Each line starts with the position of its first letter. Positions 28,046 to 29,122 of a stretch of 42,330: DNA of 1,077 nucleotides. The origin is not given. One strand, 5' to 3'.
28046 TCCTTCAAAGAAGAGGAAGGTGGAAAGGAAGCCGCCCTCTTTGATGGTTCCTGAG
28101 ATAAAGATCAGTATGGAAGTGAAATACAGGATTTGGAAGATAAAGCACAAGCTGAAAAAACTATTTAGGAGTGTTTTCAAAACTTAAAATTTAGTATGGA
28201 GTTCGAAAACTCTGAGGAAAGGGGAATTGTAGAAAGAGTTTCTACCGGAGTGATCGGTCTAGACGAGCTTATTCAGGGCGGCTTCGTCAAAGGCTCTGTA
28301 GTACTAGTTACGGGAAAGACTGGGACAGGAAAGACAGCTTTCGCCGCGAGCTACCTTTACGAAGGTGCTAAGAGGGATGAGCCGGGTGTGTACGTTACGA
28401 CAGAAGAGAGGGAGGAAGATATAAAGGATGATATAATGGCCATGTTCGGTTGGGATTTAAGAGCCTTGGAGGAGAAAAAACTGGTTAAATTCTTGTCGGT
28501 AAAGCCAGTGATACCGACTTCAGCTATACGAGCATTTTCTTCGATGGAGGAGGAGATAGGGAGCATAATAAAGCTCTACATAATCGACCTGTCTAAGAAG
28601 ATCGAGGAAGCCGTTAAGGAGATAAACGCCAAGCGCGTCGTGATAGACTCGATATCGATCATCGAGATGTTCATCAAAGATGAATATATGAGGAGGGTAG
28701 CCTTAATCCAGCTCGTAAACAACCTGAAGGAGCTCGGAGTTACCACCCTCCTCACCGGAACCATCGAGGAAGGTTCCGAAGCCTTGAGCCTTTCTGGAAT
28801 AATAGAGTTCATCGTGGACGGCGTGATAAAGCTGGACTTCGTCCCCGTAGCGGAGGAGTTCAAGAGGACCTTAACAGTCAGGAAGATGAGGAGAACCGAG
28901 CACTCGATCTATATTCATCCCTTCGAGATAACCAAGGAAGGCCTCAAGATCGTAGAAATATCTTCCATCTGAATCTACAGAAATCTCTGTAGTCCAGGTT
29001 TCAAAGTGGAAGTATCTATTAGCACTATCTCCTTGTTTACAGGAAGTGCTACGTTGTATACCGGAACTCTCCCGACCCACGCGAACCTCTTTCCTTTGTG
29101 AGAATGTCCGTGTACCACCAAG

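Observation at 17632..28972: The two KaiC-like ATPases are close paralogs sharing a distinctive C-terminal 'KMRRT(K/E)HS..HPFEIT..G' motif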

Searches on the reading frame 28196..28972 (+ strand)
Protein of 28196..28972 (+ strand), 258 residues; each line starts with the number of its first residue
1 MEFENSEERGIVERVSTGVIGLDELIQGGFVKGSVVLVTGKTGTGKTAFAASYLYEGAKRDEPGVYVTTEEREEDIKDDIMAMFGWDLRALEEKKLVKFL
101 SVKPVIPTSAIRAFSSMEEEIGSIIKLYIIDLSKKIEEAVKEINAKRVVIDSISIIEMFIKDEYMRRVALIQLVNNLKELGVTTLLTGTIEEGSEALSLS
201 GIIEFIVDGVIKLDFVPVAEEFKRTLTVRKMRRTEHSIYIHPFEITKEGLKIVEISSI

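Call 4: search_protein_families(library=pfam, proteins=[window:28196-28972:+], max_evalue=0.01)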
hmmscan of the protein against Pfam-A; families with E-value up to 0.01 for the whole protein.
window:28196-28972:+ (258 aa): 13 families
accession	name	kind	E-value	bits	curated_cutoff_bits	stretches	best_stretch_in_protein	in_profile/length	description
PF06745.19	ATPase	-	7.8e-66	222.2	26.6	1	15-255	1-229/231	KaiC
PF03796.21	DnaB_C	-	6.4e-08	32.7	27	1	15-180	2-164/255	DnaB-like helicase C terminal domain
PF13481.12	AAA_25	-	1.4e-07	31.8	27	1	23-186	23-186/195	AAA domain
PF07088.17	GvpD_P-loop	-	3.2e-05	24.4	24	1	33-231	10-186/189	GvpD gas vesicle protein, P-loop domain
PF00158.32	Sigma54_activat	-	0.00067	19.8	20.2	1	34-71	23-60/168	Sigma-54 interaction domain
PF05625.17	PAXNEB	-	0.0015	18.1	28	0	15-69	19-74/366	PAXNEB protein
PF13401.12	AAA_22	-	0.0016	19.2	27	1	34-90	6-64/130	AAA domain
PF13479.12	AAA_24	-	0.0027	18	27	1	34-165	3-85/195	AAA domain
PF00154.27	RecA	-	0.0027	17.6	27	1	9-70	27-89/262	recA bacterial DNA recombination protein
PF09848.15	SLFN-g3_helicase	-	0.0041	16.9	24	1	34-73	2-43/354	Schlafen group 3, DNA/RNA helicase domain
PF06068.19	TIP49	-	0.0054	16.4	23.8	0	17-51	36-68/347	TIP49 P-loop domain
PF01637.24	ATPase_2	-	0.0064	16.8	33.2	1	33-151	20-117/225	ATPase domain predominantly from Archaea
PF13191.12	AAA_16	-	0.0077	17.2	32.6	0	34-72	25-59/167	AAA ATPase domain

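Call 8: search_protein_families(library=ncbifam, proteins=[window:28196-28972:+], max_evalue=0.001)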
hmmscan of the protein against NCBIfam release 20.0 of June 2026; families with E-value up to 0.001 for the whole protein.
window:28196-28972:+ (258 aa): 20 families
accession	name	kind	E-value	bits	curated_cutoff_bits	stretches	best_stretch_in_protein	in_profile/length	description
NF006799.0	PRK09302.1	equivalog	9.6e-51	172.9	408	1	7-258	5-244/515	circadian clock protein KaiC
TIGR03880.1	KaiC_arch_3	hypoth_equivalog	4.5e-47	160.5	249.45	1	18-256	1-221/224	KaiC domain-containing protein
TIGR03877.1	thermo_KaiC_1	hypoth_equivalog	4.4e-46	157.3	307.25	1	12-252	1-232/238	KaiC domain-containing protein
TIGR03881.1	KaiC_arch_4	hypoth_equivalog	1.1e-37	129.9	247.8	1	13-252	1-228/231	KaiC domain-containing protein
TIGR02655.1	circ_KaiC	equivalog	5.7e-33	114.3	546.25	1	14-255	2-231/484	circadian clock protein KaiC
NF052589.1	ArlH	equivalog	2.9e-12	46.8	215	1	22-255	9-226/229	archaellum protein ArlH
NF004723.0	PRK06067.1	subfamily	3.9e-12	46.2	194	1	4-257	5-240/243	flagellar accessory protein FlaH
TIGR03878.1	thermo_KaiC_2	hypoth_equivalog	4.2e-09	36.1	232.2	1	28-226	31-215/259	KaiC domain-containing protein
TIGR00416.1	sms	equivalog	4.7e-09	35.5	403.05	1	12-254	73-281/454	DNA repair protein RadA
NF006861.0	PRK09361.1-1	equivalog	9.1e-08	31.9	278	1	13-75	3-65/235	DNA repair and recombination protein RadB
TIGR03600.1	phage_DnaB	exception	7.3e-07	28.5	498.65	1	7-180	169-339/421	phage replicative helicase, DnaB family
TIGR00665.1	DnaB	equivalog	1.1e-05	24.5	385.25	1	6-180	168-341/435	replicative DNA helicase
NF004629.0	PRK05973.1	equivalog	2.4e-05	23.5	156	1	29-93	60-123/237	DNA helicase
NF006606.0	PRK09165.1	equivalog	2.7e-05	22.9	540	0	8-121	193-301/497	replicative DNA helicase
NF006320.0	PRK08533.1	equivalog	3.5e-05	23.5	215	1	22-258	13-229/230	flagellar accessory protein FlaH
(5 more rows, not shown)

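Call 10: find_homologous_proteins(query=window:28196-28972:+)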
Query window:28196-28972:+ (258 aa): 802 proteins with E <= 0.001 among 2956 candidates; the best 120 are listed.
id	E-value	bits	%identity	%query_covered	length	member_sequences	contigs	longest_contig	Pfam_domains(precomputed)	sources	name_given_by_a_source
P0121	1.0e-154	531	100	100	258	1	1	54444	PF06745.20,PF03796.22,PF23442.2,PF13481.13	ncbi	-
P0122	8.8e-122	423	81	96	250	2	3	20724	PF06745.20,PF03796.22,PF23442.2,PF13481.13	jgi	jgi:KaiC/GvpD/RAD55 family RecA-like ATPase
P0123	1.2e-120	419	79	96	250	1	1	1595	PF06745.20,PF07088.17,PF03796.22,PF23442.2,PF13481.13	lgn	-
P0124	5.5e-118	411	76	96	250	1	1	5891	PF06745.20,PF07088.17,PF03796.22,PF23442.2,PF13481.13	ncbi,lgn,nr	ncbi:MAG: gas vesicle protein GvpD [Candidatus Aenigmarchaeota archaeon]|nr:gas vesicle protein GvpD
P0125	1.3e-108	380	73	95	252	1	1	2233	PF06745.20,PF07088.17,PF03796.22,PF23442.2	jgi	jgi:KaiC/GvpD/RAD55 family RecA-like ATPase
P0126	3.2e-105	369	70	95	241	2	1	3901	PF06745.20,PF23442.2,PF13481.13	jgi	jgi:circadian clock protein KaiC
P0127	1.3e-104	367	69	95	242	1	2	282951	PF06745.20,PF03796.22,PF23442.2,PF13481.13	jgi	-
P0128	1.7e-104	366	69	95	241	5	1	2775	PF06745.20,PF07088.17,PF03796.22,PF23442.2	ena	-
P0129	1.6e-103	363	71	95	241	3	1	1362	PF06745.20,PF23442.2,PF13481.13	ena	-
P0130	2.4e-103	363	67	95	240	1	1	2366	PF06745.20,PF07088.17,PF03796.22,PF23442.2,PF13481.13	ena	-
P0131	6.1e-103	361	67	95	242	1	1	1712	PF06745.20,PF23442.2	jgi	jgi:circadian clock protein KaiC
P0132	8.0e-103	361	71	95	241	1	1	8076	PF06745.20,PF23442.2,PF13481.13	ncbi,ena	-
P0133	1.3e-102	360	68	95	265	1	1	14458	PF06745.20,PF23442.2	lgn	-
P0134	1.8e-102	360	69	95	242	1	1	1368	PF06745.20,PF23442.2,PF13481.13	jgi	-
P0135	2.3e-102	359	68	95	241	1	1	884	PF06745.20,PF07088.17,PF03796.22,PF23442.2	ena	-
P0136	3.0e-102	359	69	95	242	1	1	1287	PF06745.20,PF23442.2,PF13481.13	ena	-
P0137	4.7e-102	358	69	95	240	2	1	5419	PF06745.20,PF03796.22,PF23442.2,PF13481.13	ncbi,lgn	ncbi:MAG: ATPase domain-containing protein [Candidatus Aenigmatarchaeota archaeon]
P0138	7.5e-102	358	67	95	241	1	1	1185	PF06745.20,PF07088.17,PF03796.22,PF23442.2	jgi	-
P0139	8.6e-102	358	67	95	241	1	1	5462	PF06745.20,PF07088.17,PF03796.22,PF23442.2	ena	-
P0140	1.5e-101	357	69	95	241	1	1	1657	PF06745.20,PF23442.2,PF13481.13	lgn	-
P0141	3.1e-101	356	67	95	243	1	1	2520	PF06745.20,PF23442.2,PF13481.13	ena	-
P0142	3.3e-101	356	66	95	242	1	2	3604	PF06745.20,PF23442.2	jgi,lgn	jgi:KaiC/GvpD/RAD55 family RecA-like ATPase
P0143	6.9e-101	355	67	95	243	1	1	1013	PF06745.20,PF23442.2,PF13481.13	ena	-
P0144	6.9e-101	355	67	95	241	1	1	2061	PF06745.20,PF23442.2,PF13481.13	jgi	jgi:circadian clock protein KaiC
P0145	8.3e-101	354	68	95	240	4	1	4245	PF06745.20,PF07088.17,PF03796.22,PF23442.2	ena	-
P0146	1.0e-100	354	68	95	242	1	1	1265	PF06745.20,PF23442.2,PF13481.13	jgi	-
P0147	1.6e-100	353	68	95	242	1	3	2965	PF06745.20,PF23442.2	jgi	jgi:KaiC/GvpD/RAD55 family RecA-like ATPase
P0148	1.6e-100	353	67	95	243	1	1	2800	PF06745.20,PF23442.2,PF13481.13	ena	-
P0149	1.8e-100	353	69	95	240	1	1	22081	PF06745.20,PF03796.22,PF23442.2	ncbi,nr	ncbi:MAG: ATPase domain-containing protein [Candidatus Aenigmarchaeota archaeon]|nr:ATPase [Candidat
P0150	2.4e-100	353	65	95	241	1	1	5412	PF06745.20,PF07088.17,PF23442.2,PF13481.13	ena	-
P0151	4.1e-100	352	67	95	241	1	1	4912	PF06745.20,PF03796.22,PF23442.2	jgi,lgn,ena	-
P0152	4.3e-100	352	67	95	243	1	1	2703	PF06745.20,PF23442.2,PF13481.13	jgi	-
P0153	4.7e-100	352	67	95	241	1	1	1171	PF06745.20,PF23442.2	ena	-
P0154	1.0e-99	351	68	95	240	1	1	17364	PF06745.20,PF23442.2,PF13481.13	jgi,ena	-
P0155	1.2e-99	351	66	95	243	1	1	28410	PF06745.20,PF07088.17,PF23442.2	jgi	jgi:KaiC/GvpD/RAD55 family RecA-like ATPase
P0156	1.4e-99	350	64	98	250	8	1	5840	PF06745.20,PF07088.17,PF23442.2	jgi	jgi:KaiC/GvpD/RAD55 family RecA-like ATPase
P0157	1.4e-99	350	67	95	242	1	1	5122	PF06745.20,PF23442.2,PF13481.13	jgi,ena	-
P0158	1.8e-99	350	68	95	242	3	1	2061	PF06745.20,PF23442.2,PF13481.13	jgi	-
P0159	2.3e-99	350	65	95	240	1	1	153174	PF06745.20,PF07088.17,PF23442.2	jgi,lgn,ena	-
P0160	2.6e-99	349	65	95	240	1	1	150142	PF06745.20,PF07088.17,PF23442.2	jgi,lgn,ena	-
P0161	2.7e-99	349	68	95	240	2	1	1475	PF06745.20,PF07088.17,PF23442.2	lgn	-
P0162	2.9e-99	349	68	95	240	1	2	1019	PF06745.20,PF23442.2,PF13481.13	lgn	-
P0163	3.3e-99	349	67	95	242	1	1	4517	PF06745.20,PF23442.2,PF13481.13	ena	-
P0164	4.2e-99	349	66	95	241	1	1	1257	PF06745.20,PF23442.2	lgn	-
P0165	5.1e-99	348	67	95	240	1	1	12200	PF06745.20,PF13479.13,PF23442.2,PF13481.13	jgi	-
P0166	5.1e-99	348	66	95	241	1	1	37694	PF06745.20,PF23442.2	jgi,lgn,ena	jgi:KaiC/GvpD/RAD55 family RecA-like ATPase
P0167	5.6e-99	348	67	95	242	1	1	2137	PF06745.20,PF23442.2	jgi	jgi:circadian clock protein KaiC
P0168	7.3e-99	348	66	95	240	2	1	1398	PF06745.20,PF07088.17,PF03796.22,PF23442.2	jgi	-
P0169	7.5e-99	348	67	95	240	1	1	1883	PF06745.20,PF07088.17,PF03796.22,PF23442.2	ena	-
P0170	8.4e-99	348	66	95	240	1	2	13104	PF06745.20,PF07088.17,PF23442.2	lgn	-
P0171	9.1e-99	348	66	95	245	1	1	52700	PF06745.20,PF07088.17,PF23442.2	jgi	jgi:circadian clock protein KaiC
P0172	9.1e-99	348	67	95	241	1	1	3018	PF06745.20,PF03796.22,PF23442.2,PF13481.13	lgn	-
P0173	1.4e-98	347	65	95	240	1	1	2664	PF06745.20,PF23442.2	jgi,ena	-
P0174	2.1e-98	346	65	95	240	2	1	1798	PF06745.20,PF03796.22,PF23442.2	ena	-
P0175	3.2e-98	346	65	95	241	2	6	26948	PF06745.20,PF23442.2,PF13481.13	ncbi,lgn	-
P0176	3.3e-98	346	64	95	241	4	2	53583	PF06745.20,PF07088.17,PF03796.22,PF23442.2,PF13481.13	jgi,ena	-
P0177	4.1e-98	345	65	95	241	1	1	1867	PF06745.20,PF07088.17,PF23442.2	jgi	-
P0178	4.2e-98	345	64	95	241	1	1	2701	PF06745.20,PF23442.2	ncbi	-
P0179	5.8e-98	345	67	95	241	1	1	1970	PF06745.20,PF23442.2,PF13481.13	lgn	-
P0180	6.8e-98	345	64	95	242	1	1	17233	PF06745.20,PF23442.2,PF13481.13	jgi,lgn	jgi:circadian clock protein KaiC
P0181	7.0e-98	345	66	95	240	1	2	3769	PF06745.20,PF23442.2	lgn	-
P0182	7.7e-98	345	67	95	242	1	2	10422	PF06745.20,PF23442.2,PF13481.13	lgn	-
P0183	8.0e-98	345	63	95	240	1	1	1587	PF06745.20,PF23442.2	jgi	-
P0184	9.1e-98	344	66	95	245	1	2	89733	PF06745.20,PF07088.17,PF23442.2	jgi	jgi:circadian clock protein KaiC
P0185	1.0e-97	344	64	95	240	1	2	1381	PF06745.20,PF07088.17,PF23442.2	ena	-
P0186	1.3e-97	344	65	95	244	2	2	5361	PF06745.20,PF23442.2,PF13481.13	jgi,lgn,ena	-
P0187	1.5e-97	344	64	95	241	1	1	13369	PF06745.20,PF07088.17,PF03796.22,PF23442.2,PF13481.13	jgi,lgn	jgi:circadian clock protein KaiC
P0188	1.5e-97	344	64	95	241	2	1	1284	PF06745.20,PF23442.2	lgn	-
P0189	1.6e-97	344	65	95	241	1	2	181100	PF06745.20,PF07088.17,PF03796.22,PF23442.2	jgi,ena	jgi:circadian clock protein KaiC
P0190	1.7e-97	343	66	95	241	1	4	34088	PF06745.20,PF23442.2,PF01637.25,PF13481.13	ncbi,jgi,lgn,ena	-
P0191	1.8e-97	343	66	95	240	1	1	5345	PF06745.20,PF07088.17,PF23442.2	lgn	-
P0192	2.0e-97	343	64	95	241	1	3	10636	PF06745.20,PF23442.2,PF13481.13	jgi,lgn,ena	jgi:KaiC/GvpD/RAD55 family RecA-like ATPase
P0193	2.2e-97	343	64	95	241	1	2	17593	PF06745.20,PF07088.17,PF03796.22,PF23442.2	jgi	-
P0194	2.6e-97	343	66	95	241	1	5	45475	PF06745.20,PF23442.2,PF13481.13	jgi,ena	jgi:KaiC/GvpD/RAD55 family RecA-like ATPase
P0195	2.9e-97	343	65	95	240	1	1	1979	PF06745.20,PF07088.17,PF23442.2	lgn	-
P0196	4.2e-97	342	66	95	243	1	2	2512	PF06745.20,PF07088.17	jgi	jgi:KaiC/GvpD/RAD55 family RecA-like ATPase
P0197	4.4e-97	342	66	95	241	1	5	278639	PF06745.20,PF23442.2,PF13481.13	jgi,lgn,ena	jgi:KaiC/GvpD/RAD55 family RecA-like ATPase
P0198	4.7e-97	342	67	95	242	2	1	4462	PF06745.20,PF23442.2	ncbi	-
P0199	5.0e-97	342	65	95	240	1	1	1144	PF06745.20,PF07088.17,PF23442.2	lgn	-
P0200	5.2e-97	342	64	95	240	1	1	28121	PF06745.20,PF07088.17,PF23442.2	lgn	-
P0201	5.3e-97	342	64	95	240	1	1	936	PF06745.20,PF03796.22,PF23442.2,PF13481.13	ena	-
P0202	5.3e-97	342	65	95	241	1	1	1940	PF06745.20,PF03796.22,PF23442.2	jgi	jgi:KaiC/GvpD/RAD55 family RecA-like ATPase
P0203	6.2e-97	342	66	95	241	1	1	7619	PF06745.20,PF23442.2,PF13481.13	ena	-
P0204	6.2e-97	342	65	95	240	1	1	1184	PF06745.20,PF23442.2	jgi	jgi:circadian clock protein KaiC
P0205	6.3e-97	342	65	95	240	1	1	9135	PF06745.20,PF07088.17,PF23442.2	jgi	jgi:circadian clock protein KaiC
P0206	7.4e-97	341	66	95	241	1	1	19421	PF06745.20,PF03796.22,PF23442.2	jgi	jgi:KaiC/GvpD/RAD55 family RecA-like ATPase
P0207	7.9e-97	341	66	95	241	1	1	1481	PF06745.20,PF23442.2,PF13481.13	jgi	jgi:KaiC/GvpD/RAD55 family RecA-like ATPase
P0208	8.0e-97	341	64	95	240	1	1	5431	PF06745.20,PF07088.17,PF23442.2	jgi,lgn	jgi:KaiC/GvpD/RAD55 family RecA-like ATPase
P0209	8.3e-97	341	65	95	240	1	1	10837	PF06745.20,PF07088.17,PF23442.2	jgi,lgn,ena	-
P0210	8.5e-97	341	66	95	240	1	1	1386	PF06745.20,PF07088.17,PF03796.22,PF23442.2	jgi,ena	-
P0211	8.6e-97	341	66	95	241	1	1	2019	PF06745.20,PF23442.2,PF13481.13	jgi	jgi:KaiC/GvpD/RAD55 family RecA-like ATPase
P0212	8.9e-97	341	66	95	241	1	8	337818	PF06745.20,PF03796.22,PF23442.2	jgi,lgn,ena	jgi:KaiC/GvpD/RAD55 family RecA-like ATPase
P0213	1.0e-96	341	66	95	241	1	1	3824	PF06745.20,PF03796.22,PF23442.2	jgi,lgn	jgi:KaiC/GvpD/RAD55 family RecA-like ATPase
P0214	1.1e-96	341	64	95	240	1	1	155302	PF06745.20,PF07088.17,PF23442.2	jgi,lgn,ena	-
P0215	1.2e-96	341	66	95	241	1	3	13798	PF06745.20,PF03796.22,PF23442.2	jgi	jgi:KaiC/GvpD/RAD55 family RecA-like ATPase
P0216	1.2e-96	341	65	95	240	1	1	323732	PF06745.20,PF07088.17,PF23442.2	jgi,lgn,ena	-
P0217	1.4e-96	340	65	95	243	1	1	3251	PF06745.20,PF23442.2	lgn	-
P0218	1.7e-96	340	64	95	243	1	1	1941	PF06745.20,PF23442.2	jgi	jgi:circadian clock protein KaiC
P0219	2.0e-96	340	66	95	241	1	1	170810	PF06745.20,PF03796.22,PF23442.2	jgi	jgi:KaiC/GvpD/RAD55 family RecA-like ATPase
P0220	2.2e-96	340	64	95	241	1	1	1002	PF06745.20,PF07088.17,PF23442.2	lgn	-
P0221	2.5e-96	340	66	95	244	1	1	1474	PF06745.20,PF13479.13,PF03796.22,PF23442.2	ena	-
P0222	2.7e-96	340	64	95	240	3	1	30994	PF06745.20,PF07088.17,PF23442.2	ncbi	-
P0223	4.0e-96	339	62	95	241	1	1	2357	PF06745.20,PF07088.17,PF03796.22,PF23442.2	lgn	-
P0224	4.0e-96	339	65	95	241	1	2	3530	PF06745.20,PF23442.2,PF13481.13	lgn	-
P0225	5.5e-96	339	64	95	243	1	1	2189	PF06745.20,PF23442.2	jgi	-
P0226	6.4e-96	338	64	95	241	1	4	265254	PF06745.20,PF07088.17,PF23442.2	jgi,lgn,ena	jgi:KaiC/GvpD/RAD55 family RecA-like ATPase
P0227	6.7e-96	338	65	94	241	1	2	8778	PF06745.20,PF07088.17,PF23442.2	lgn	-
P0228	6.9e-96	338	64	96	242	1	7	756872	PF06745.20,PF23442.2,PF13481.13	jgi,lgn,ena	jgi:KaiC/GvpD/RAD55 family RecA-like ATPase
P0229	7.4e-96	338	64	95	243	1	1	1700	PF06745.20,PF23442.2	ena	-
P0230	8.2e-96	338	64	95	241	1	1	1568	PF06745.20,PF07088.17,PF23442.2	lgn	-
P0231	8.8e-96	338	63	95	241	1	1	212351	PF06745.20,PF07088.17,PF23442.2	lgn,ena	-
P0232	9.6e-96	338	64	95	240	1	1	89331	PF06745.20,PF23442.2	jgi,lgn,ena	-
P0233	1.1e-95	338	63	95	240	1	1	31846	PF06745.20,PF23442.2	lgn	-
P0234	1.1e-95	337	64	95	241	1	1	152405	PF06745.20,PF07088.17,PF23442.2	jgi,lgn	jgi:KaiC/GvpD/RAD55 family RecA-like ATPase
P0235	1.5e-95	337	62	95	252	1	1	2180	PF06745.20,PF23442.2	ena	-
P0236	1.5e-95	337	63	95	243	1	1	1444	PF06745.20,PF23442.2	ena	-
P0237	1.6e-95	337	63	95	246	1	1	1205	PF06745.20,PF07088.17,PF23442.2,PF13481.13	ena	-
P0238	1.7e-95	337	63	95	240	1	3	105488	PF06745.20,PF23442.2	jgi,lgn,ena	jgi:KaiC/GvpD/RAD55 family RecA-like ATPase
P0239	2.0e-95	337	65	95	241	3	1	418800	PF06745.20,PF23442.2,PF13481.13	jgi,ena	-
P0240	2.3e-95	336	66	95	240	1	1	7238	PF06745.20,PF07088.17,PF23442.2,PF13481.13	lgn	-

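Call 13: find_encoding_contigs(protein=P0122, flank=10000, max_places=3)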
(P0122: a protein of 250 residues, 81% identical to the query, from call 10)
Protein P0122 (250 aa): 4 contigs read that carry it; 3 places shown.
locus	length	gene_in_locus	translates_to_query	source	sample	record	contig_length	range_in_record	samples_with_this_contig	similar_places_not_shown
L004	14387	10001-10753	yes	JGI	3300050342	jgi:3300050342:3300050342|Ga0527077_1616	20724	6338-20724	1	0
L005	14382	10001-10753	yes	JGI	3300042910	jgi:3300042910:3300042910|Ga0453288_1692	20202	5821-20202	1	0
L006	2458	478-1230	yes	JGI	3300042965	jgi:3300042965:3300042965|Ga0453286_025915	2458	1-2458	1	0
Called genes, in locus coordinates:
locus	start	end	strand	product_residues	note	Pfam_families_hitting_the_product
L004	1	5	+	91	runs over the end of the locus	PF01909:NTP_transf_2, PF18765:Polbeta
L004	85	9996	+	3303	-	PF19077:Big_13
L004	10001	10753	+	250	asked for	PF03796:DnaB_C (weak), PF06745:ATPase, PF13481:AAA_25, PF23442:DUF7125 (faint)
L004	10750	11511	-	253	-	PF00149:Metallophos, PF12850:Metallophos_2 (faint), PF14582:Metallophos_3 (faint)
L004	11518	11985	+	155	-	PF01145:Band_7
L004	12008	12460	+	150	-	PF01145:Band_7 (weak)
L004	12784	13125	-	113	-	-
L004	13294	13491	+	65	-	PF00535:Glycos_transf_2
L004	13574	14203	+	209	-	PF00535:Glycos_transf_2, PF10111:Glyco_tranf_2_2, PF13641:Glyco_tranf_2_3, PF13632:Glyco_trans_2_3 (weak)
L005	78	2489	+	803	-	-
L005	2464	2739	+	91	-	PF19077:Big_13 (weak)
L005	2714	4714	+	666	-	PF13750:Big_3_3 (faint), PF19077:Big_13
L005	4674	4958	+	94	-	PF19077:Big_13 (weak)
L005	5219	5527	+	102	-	-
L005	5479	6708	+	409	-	-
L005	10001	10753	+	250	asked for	PF03796:DnaB_C (weak), PF06745:ATPase, PF13481:AAA_25, PF23442:DUF7125 (faint)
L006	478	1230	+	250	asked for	PF03796:DnaB_C (weak), PF06745:ATPase, PF13481:AAA_25, PF23442:DUF7125 (faint)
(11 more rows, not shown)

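Call 15: find_encoding_contigs(protein=P0228, flank=10000, max_places=1)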
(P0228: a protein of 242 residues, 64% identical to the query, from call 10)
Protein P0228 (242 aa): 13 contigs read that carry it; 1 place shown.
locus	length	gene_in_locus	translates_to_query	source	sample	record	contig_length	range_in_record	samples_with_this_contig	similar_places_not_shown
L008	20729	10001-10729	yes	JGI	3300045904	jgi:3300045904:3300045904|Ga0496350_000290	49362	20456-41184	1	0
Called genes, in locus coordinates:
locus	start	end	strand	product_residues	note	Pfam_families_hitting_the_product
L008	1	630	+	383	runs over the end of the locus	PF01926:MMR_HSR1, PF08438:YGR210-like_G4, PF02824:TGS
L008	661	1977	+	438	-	PF18195:GatD_N, PF00710:Asparaginase, PF17763:Asparaginase_C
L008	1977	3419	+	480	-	PF02934:GatB_N, PF02637:GatB_Yqey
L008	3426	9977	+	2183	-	-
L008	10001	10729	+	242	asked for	PF06745:ATPase, PF23442:DUF7125 (weak), PF13481:AAA_25 (weak)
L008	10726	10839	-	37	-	-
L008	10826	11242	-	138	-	PF02675:AdoMet_dc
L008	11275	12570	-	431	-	PF00919:UPF0004, PF04055:Radical_SAM, PF01938:TRAM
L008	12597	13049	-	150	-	PF03703:bPH_2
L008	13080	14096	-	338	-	PF04055:Radical_SAM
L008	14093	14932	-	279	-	PF01875:Memo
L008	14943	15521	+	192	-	PF01871:AMMECR1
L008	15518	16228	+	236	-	PF01904:DUF72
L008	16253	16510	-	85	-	PF01938:TRAM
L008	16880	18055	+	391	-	PF07690:MFS_1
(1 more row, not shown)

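Call 16: find_encoding_contigs(protein=P0127, flank=10000, max_places=1)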
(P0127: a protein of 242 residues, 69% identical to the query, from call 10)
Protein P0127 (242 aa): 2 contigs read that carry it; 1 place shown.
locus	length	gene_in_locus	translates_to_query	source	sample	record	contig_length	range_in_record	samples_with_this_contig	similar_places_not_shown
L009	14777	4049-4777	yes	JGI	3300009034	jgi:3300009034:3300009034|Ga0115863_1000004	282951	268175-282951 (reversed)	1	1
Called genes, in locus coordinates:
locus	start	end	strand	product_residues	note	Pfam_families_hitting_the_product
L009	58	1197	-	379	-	PF05048:NosD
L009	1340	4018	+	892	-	-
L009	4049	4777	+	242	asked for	PF03796:DnaB_C (faint), PF06745:ATPase, PF13481:AAA_25 (faint), PF23442:DUF7125 (weak)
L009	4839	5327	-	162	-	-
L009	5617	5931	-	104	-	-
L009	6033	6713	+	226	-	PF06745:ATPase, PF13481:AAA_25 (weak)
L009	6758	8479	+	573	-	PF03485:Arg_tRNA_synt_N, PF00750:tRNA-synt_1d, PF05746:DALR_1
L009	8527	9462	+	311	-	PF12840:HTH_20 (weak), PF05124:S_layer_C (weak)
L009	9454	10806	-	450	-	PF00939:Na_sulph_symp, PF03600:CitMHS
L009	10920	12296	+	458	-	-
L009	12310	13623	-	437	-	PF13520:AA_permease_2, PF00324:AA_permease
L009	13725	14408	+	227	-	-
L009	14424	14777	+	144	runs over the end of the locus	PF01750:HycI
